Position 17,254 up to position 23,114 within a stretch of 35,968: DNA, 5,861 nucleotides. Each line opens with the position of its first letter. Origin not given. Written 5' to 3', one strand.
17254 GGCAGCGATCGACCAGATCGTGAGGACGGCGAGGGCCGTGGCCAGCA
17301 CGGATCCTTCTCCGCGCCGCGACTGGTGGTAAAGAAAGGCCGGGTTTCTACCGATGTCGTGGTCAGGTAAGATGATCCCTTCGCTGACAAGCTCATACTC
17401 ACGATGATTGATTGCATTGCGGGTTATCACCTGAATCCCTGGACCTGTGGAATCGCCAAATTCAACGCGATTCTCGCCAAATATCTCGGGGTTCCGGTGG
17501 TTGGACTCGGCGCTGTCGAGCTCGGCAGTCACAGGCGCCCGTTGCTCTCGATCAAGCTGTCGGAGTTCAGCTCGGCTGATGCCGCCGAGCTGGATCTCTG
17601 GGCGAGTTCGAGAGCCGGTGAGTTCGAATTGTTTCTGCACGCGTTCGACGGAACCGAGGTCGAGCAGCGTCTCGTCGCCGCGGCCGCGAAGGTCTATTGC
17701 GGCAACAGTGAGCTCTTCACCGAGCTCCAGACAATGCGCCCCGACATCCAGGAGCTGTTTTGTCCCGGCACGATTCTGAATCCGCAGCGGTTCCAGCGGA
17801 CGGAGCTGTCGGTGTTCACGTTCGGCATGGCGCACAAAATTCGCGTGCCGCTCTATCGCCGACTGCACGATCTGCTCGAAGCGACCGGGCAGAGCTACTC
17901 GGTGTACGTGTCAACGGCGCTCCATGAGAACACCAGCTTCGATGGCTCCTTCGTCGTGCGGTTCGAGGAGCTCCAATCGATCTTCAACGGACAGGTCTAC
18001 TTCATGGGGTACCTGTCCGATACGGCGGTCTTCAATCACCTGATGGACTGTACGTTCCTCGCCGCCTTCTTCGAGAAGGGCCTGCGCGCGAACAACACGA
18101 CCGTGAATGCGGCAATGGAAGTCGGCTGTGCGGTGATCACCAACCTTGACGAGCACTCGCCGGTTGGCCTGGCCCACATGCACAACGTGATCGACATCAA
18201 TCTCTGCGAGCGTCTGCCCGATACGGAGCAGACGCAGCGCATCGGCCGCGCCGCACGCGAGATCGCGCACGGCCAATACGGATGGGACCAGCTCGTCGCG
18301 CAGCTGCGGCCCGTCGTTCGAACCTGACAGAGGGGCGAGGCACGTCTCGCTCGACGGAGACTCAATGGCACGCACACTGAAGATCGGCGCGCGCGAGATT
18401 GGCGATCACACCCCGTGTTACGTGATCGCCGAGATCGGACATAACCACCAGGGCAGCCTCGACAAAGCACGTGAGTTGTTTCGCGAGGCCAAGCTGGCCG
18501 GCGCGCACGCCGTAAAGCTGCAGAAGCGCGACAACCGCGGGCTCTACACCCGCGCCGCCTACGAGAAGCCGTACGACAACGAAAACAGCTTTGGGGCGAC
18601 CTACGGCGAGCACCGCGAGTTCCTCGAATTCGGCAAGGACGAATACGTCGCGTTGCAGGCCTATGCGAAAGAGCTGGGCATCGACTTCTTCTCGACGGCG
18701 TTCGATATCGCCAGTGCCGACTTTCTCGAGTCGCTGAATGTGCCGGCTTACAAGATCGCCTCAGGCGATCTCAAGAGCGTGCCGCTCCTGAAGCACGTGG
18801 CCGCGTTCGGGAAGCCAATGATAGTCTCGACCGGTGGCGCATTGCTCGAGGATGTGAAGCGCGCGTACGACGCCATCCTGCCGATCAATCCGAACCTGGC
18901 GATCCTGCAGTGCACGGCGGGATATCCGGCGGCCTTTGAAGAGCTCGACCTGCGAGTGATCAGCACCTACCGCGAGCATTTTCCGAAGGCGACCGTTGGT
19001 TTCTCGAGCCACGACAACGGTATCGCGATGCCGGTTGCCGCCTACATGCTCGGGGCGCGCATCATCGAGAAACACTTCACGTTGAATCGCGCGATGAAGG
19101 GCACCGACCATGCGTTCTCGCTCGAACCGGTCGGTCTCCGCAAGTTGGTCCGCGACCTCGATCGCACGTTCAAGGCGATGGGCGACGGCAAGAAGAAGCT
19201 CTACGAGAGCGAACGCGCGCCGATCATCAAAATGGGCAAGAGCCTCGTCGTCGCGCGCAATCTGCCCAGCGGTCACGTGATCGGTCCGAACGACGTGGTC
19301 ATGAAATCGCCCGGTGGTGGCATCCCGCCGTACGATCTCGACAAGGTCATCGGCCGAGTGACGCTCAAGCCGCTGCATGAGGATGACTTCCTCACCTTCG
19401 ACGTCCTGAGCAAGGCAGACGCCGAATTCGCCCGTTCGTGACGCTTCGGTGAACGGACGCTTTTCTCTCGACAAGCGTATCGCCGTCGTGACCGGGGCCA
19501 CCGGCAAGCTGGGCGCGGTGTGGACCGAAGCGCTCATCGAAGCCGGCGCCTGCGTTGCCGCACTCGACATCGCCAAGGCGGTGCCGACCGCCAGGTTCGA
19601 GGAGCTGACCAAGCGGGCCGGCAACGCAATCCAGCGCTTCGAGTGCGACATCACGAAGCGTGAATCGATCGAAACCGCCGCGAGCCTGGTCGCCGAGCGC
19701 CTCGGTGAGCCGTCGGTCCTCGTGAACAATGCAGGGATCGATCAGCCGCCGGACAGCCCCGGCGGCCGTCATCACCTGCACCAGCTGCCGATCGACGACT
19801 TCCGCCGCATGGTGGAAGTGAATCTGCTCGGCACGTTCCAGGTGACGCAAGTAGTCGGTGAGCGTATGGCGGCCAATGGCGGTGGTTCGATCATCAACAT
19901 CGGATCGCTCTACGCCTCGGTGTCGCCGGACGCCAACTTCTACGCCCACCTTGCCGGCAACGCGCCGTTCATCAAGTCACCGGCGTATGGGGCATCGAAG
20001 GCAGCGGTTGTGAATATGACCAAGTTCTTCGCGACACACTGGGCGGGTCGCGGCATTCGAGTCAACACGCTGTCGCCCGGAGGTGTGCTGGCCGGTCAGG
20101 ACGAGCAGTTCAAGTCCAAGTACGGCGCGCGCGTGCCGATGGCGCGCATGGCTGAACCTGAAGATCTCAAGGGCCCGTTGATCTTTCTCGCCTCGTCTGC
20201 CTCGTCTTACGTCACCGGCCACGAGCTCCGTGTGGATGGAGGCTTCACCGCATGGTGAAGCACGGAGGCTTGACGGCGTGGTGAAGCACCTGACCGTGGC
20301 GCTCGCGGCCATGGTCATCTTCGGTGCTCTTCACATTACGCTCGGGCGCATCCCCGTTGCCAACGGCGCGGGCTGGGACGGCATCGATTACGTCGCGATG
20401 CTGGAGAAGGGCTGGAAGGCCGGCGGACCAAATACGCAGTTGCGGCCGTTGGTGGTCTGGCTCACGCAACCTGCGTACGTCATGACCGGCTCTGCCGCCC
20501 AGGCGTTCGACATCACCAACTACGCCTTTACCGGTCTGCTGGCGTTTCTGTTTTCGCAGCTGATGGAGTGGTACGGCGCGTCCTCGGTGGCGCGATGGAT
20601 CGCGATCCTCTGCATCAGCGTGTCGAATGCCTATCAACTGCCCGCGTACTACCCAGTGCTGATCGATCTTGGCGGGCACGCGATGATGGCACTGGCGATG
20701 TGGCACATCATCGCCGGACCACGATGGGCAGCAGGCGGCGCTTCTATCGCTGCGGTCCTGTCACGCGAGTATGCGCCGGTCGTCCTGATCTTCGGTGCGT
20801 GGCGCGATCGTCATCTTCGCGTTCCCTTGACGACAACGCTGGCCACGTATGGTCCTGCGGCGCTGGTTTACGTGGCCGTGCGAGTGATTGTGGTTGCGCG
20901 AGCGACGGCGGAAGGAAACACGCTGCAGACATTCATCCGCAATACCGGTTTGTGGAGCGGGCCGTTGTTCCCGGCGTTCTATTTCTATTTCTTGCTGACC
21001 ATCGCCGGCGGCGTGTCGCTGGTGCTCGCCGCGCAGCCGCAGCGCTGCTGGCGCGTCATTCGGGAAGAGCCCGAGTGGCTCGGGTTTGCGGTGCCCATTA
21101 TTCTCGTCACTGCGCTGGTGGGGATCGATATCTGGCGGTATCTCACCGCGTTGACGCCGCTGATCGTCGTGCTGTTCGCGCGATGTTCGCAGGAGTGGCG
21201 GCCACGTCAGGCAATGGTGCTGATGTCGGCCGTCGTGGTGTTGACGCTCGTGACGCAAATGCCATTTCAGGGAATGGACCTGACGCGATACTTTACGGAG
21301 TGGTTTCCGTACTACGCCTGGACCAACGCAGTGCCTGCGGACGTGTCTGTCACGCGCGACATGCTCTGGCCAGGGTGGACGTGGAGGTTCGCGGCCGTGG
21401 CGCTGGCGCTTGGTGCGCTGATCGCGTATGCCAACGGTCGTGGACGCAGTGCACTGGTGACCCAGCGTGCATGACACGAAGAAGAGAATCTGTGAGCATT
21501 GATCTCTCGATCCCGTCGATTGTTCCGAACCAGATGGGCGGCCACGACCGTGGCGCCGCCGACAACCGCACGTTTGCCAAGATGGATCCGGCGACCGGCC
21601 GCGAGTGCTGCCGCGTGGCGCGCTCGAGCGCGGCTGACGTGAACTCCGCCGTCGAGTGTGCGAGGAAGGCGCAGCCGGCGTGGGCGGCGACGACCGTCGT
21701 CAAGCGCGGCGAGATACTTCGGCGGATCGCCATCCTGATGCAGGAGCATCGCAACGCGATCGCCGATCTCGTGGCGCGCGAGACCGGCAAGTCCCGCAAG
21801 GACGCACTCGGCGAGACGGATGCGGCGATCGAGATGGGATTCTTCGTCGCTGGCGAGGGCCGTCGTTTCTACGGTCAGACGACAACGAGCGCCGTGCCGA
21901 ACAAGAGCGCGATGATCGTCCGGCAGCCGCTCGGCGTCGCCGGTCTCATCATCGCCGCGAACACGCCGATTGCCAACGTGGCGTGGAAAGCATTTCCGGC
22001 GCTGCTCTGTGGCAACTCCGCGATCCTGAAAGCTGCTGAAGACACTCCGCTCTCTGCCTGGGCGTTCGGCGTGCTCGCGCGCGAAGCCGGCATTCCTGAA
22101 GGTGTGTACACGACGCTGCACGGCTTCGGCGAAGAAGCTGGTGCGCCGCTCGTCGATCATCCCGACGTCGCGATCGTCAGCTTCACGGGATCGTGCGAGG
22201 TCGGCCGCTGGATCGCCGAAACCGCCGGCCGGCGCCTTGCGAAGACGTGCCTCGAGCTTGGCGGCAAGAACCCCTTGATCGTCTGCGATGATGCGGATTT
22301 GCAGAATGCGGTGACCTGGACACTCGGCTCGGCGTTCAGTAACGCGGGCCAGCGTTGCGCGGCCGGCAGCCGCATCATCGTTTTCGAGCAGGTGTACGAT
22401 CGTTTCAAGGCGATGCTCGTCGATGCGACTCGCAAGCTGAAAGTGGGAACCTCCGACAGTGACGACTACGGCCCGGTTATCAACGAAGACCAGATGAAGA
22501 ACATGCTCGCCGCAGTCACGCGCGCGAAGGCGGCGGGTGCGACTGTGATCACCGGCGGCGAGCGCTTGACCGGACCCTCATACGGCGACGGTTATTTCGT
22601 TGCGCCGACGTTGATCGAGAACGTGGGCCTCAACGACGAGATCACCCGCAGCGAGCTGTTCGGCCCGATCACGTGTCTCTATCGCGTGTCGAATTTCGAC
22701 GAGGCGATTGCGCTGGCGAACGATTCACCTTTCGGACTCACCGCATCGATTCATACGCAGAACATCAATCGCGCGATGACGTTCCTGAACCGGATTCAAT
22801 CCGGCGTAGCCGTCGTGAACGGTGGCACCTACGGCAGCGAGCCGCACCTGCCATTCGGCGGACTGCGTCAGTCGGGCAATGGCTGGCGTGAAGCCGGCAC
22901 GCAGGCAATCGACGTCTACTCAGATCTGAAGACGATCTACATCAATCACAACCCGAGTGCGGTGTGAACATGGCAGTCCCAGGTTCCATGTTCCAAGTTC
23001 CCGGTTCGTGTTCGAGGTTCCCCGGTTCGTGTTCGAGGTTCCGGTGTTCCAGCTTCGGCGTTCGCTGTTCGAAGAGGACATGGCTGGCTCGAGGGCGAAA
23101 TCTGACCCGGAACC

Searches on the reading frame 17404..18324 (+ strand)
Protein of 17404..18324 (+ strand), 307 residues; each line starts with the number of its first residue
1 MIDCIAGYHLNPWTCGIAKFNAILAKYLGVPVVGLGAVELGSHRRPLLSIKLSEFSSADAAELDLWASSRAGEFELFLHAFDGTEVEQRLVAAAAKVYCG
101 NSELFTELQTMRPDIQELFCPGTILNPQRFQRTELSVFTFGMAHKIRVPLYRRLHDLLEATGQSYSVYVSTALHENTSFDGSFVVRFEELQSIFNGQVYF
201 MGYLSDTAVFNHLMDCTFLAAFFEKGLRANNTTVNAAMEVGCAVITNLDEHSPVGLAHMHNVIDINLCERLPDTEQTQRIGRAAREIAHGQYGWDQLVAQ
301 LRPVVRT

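Call 10: search_protein_families(library=pfam, proteins=[window:17404-18324:+], max_evalue=0.01)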
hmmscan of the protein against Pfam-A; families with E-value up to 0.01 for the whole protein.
window:17404-18324:+ (307 aa): 0 families

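Call 79: search_solved_structures(query=window:17404-18324:+, max_evalue=1)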
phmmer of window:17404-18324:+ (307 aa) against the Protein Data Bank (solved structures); distinct sequences matched with E-value up to 1: 0.

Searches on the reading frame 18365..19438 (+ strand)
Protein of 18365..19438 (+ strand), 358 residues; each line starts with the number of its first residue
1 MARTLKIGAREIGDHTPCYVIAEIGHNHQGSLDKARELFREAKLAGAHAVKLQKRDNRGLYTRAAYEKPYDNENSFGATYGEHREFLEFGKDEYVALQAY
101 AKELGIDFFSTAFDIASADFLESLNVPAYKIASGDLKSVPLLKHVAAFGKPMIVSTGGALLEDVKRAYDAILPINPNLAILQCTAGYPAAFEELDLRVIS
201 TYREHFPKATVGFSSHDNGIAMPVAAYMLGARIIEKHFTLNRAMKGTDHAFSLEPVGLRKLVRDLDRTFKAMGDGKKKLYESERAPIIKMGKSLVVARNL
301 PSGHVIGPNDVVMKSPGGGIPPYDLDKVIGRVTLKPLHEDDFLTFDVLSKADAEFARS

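Call 10: search_protein_families(library=pfam, proteins=[window:18365-19438:+], max_evalue=0.01)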
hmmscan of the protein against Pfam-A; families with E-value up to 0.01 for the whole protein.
window:18365-19438:+ (358 aa): 2 families
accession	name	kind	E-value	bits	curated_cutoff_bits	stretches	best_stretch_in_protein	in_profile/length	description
PF03102.20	NeuB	-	1.9e-77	260.5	22.1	1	40-277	3-241/241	NeuB family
PF08666.17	SAF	-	4e-11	43.7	21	1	293-348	3-62/63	SAF domain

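Call 34: search_protein_families(library=ncbifam, proteins=[window:18365-19438:+], max_evalue=0.00001)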
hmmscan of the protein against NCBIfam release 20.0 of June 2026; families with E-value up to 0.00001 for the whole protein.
window:18365-19438:+ (358 aa): 2 families
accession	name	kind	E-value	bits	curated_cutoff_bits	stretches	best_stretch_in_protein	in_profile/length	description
TIGR03569.1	NeuB_NnaB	equivalog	9.6e-88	294.4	399.65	1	18-341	1-327/329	N-acetylneuraminate synthase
TIGR03586.1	PseI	equivalog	3.4e-69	233.6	340.25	1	18-337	2-321/327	pseudaminic acid synthase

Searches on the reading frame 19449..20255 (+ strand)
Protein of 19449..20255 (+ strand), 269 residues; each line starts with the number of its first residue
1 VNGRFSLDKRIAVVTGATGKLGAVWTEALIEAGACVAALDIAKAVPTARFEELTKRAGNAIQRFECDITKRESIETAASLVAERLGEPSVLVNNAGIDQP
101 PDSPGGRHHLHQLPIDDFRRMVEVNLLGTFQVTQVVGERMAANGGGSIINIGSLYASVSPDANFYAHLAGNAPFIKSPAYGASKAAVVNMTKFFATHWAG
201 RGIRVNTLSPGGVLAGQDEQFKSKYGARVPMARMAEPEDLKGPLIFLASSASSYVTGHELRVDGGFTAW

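Call 10: search_protein_families(library=pfam, proteins=[window:19449-20255:+], max_evalue=0.01)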
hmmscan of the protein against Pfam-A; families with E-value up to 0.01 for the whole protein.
window:19449-20255:+ (269 aa): 5 families
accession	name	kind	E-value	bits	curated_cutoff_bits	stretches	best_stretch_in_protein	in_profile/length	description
PF13561.12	adh_short_C2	-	2.2e-47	162.1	27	1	21-267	8-236/236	Enoyl-(Acyl carrier protein) reductase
PF00106.31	adh_short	-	2.9e-39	135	26.6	1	11-220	2-189/195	short chain dehydrogenase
PF01370.27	Epimerase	-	2.4e-06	27.6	20.9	1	13-195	2-157/240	NAD dependent epimerase/dehydratase family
PF08659.16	KR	-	5.7e-06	26.8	22.6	1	13-95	4-89/180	KR domain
PF16363.11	GDP_Man_Dehyd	-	0.0023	17.9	27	0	14-77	2-70/332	GDP-mannose 4,6 dehydratase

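Call 34: search_protein_families(library=ncbifam, proteins=[window:19449-20255:+], max_evalue=0.00001)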
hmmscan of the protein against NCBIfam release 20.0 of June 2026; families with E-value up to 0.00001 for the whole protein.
window:19449-20255:+ (269 aa): 206 families (the best 25 are shown)
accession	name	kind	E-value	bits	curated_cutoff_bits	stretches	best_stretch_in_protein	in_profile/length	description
NF006132.0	PRK08277.1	subfamily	4.2e-51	173.9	281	1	2-269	3-277/280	D-mannonate oxidoreductase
NF004774.0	PRK06114.1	equivalog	5.8e-49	166.8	360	1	4-269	11-262/262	SDR family oxidoreductase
NF006070.0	PRK08213.1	subfamily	1.4e-46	159.2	279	1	4-268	7-258/259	gluconate 5-dehydrogenase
NF005309.0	PRK06841.1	subfamily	2.7e-46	158.1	286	1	3-267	9-253/255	GolD/DthD family dehydrogenase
NF006619.0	PRK09186.1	equivalog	3.2e-46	158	255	1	7-267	2-255/256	oxidoreductase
NF005559.1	PRK07231.1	subfamily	7.5e-46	156.6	215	1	7-267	2-248/249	glucose 1-dehydrogenase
NF004198.0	PRK05653.1-3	equivalog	2.8e-45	154.7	296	1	6-266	4-246/248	3-oxoacyl-ACP reductase FabG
NF009466.0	PRK12826.1-2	subfamily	4.6e-44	150.7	222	1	9-266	3-244/248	3-oxoacyl-ACP reductase FabG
TIGR01830.1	3oxo_ACP_reduc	equivalog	6.1e-42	144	297.75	1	12-266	1-238/239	3-oxoacyl-[acyl-carrier-protein] reductase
NF005390.0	PRK06935.1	equivalog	6.3e-42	143.7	369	1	4-267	10-256/258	2-dehydro-3-deoxy-D-gluconate 5-dehydrogenase KduD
NF005067.0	PRK06484.1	equivalog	8.1e-42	143.4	713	1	8-268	8-253/524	short chain dehydrogenase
NF053701.1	CsHdxCHCADhChcB2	equivalog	1.7e-41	142.3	350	1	7-268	1-244/245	cis-4-hydroxycyclohexanecarboxylate dehydrogenase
TIGR01832.1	kduD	equivalog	3e-41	141.6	338.85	1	5-268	1-247/248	2-dehydro-3-deoxy-D-gluconate 5-dehydrogenase KduD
NF005853.0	PRK07774.1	equivalog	3.6e-41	141.2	303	1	5-267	2-247/250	SDR family oxidoreductase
NF006366.0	PRK08589.1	equivalog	6.3e-41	140.4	386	1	7-268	4-254/272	SDR family oxidoreductase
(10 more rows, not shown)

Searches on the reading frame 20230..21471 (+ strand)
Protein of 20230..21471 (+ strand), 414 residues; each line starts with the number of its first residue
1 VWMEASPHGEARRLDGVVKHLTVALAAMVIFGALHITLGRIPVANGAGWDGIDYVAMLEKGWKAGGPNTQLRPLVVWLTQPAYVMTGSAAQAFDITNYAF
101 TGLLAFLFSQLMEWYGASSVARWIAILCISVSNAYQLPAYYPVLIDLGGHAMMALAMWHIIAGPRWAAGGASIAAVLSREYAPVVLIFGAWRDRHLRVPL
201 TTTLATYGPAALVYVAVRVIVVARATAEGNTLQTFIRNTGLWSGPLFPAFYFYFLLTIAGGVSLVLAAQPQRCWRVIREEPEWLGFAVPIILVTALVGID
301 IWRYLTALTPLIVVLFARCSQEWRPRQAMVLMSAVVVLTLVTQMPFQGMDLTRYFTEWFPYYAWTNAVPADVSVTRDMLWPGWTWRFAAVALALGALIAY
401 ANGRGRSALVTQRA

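Call 10: search_protein_families(library=pfam, proteins=[window:20230-21471:+], max_evalue=0.01)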
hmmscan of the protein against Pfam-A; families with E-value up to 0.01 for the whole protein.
window:20230-21471:+ (414 aa): 0 families

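Call 56: search_protein_families(library=pfam, proteins=[window:20230-21471:+], max_evalue=0.01)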
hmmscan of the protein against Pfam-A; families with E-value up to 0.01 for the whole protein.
window:20230-21471:+ (414 aa): 0 families

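Call 71: find_homologous_proteins(query=window:20230-21471:+)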
Query window:20230-21471:+ (414 aa): 78 proteins with E <= 0.001 among 8000 candidates.
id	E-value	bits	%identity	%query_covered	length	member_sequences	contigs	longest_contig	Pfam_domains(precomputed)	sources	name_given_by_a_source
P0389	3.1e-251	852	94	99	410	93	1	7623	-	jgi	-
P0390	5.3e-227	772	84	100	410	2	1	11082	-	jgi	jgi:hypothetical protein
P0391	1.8e-225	767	86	96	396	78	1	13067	-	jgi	jgi:hypothetical protein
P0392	3.3e-223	760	86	95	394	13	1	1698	-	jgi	jgi:hypothetical protein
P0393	6.5e-219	745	84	96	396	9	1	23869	-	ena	-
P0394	4.8e-218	743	84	96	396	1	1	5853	-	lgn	-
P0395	7.7e-218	742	85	95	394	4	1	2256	-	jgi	-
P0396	3.6e-217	740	83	95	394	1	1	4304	-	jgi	jgi:hypothetical protein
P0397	1.5e-216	738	84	96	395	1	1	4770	-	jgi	jgi:hypothetical protein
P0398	4.8e-216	736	84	96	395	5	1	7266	-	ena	-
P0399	6.2e-216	736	83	96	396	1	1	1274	-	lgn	-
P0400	3.6e-215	733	83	95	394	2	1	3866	-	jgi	jgi:hypothetical protein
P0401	4.5e-215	733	83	95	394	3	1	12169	-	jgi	jgi:hypothetical protein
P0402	4.6e-214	729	83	95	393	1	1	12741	-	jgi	jgi:hypothetical protein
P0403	6.7e-214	729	83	95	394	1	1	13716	-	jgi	jgi:hypothetical protein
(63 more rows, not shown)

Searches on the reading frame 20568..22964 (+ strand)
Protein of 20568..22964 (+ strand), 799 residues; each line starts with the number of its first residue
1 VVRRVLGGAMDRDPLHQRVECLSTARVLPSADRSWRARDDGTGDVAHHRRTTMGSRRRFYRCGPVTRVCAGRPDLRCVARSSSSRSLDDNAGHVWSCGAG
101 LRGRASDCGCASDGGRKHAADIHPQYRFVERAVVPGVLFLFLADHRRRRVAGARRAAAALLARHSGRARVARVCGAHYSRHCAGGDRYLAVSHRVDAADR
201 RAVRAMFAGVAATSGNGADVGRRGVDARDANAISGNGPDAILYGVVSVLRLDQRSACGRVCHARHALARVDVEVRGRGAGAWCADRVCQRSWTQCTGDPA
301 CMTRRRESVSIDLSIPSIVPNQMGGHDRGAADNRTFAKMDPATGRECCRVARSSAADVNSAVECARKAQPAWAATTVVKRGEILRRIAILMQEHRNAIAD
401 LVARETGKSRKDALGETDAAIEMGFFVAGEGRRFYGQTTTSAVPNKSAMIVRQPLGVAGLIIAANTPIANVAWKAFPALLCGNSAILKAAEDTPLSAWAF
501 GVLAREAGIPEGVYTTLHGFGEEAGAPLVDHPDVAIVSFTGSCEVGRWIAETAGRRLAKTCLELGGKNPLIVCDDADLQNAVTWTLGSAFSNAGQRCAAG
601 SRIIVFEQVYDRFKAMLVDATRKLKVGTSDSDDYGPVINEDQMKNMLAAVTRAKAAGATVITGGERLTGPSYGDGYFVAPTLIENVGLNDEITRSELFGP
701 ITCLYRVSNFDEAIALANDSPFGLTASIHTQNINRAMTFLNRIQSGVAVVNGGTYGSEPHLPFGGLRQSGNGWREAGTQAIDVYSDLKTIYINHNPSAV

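Call 10: search_protein_families(library=pfam, proteins=[window:20568-22964:+], max_evalue=0.01)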
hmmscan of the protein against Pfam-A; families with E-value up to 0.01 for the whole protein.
window:20568-22964:+ (799 aa): 1 family
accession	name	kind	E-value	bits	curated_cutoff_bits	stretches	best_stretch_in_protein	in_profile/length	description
PF00171.27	Aldedh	-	7.1e-152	506.6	23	1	332-790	5-461/461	Aldehyde dehydrogenase family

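Call 34: search_protein_families(library=ncbifam, proteins=[window:20568-22964:+], max_evalue=0.00001)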
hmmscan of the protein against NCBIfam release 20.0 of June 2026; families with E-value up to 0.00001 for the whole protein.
window:20568-22964:+ (799 aa): 44 families (the best 25 are shown)
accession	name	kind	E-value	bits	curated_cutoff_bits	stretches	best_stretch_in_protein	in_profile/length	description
NF052305.1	DioxValDhHalo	equivalog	5.6e-125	418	750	1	321-793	7-482/483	2,5-dioxovalerate dehydrogenase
NF042993.1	AlphKGSA_gudD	equivalog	1.9e-124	416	770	1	321-792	6-480/481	alpha-ketoglutaric semialdehyde dehydrogenase GucD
TIGR01804.1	BADH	equivalog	7.6e-112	374.2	668.6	1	330-788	9-467/467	betaine-aldehyde dehydrogenase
NF006916.0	PRK09407.1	equivalog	2.1e-109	366.5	521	1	331-791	31-491/526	succinic semialdehyde dehydrogenase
NF010000.0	PRK13473.1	subfamily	6.4e-109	364.7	615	1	332-794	15-474/475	aminobutyraldehyde dehydrogenase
NF009725.0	PRK13252.1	equivalog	1.3e-107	360.2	593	1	324-794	12-481/488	betaine-aldehyde dehydrogenase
TIGR01780.1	SSADH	subfamily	1.7e-106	356.8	646.35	1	339-788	2-448/448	succinate-semialdehyde dehydrogenase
TIGR02299.1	HpaE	equivalog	3.7e-104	349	638.35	1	330-796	12-480/488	5-carboxymethyl-2-hydroxymuconate semialdehyde dehydrogenase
NF050084.1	pip_6_carb_DH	equivalog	3.4e-100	336.2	730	1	340-794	3-462/475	L-piperidine-6-carboxylate dehydrogenase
NF007497.0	PRK10090.1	equivalog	5.5e-98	328.8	500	1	332-793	20-478/480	aldehyde dehydrogenase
NF045736.1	PaDhStyDRhodo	equivalog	1.5e-97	327.1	800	1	324-790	8-475/479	phenylacetaldehyde dehydrogenase StyD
NF045735.1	PaDhStyDPseudo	equivalog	7.6e-97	324.9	850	1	324-792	8-481/483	phenylacetaldehyde dehydrogenase StyD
NF008415.0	PRK11241.1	equivalog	1.2e-91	307.8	828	1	326-792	18-480/482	NADP-dependent succinate-semialdehyde dehydrogenase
NF040792.1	glyc_ald_dh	equivalog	9.8e-91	305.1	760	1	325-794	7-475/488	D-glyceraldehyde dehydrogenase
TIGR03216.1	OH_muco_semi_DH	equivalog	4.7e-90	302.5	693.25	1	331-793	11-480/481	2-hydroxymuconic semialdehyde dehydrogenase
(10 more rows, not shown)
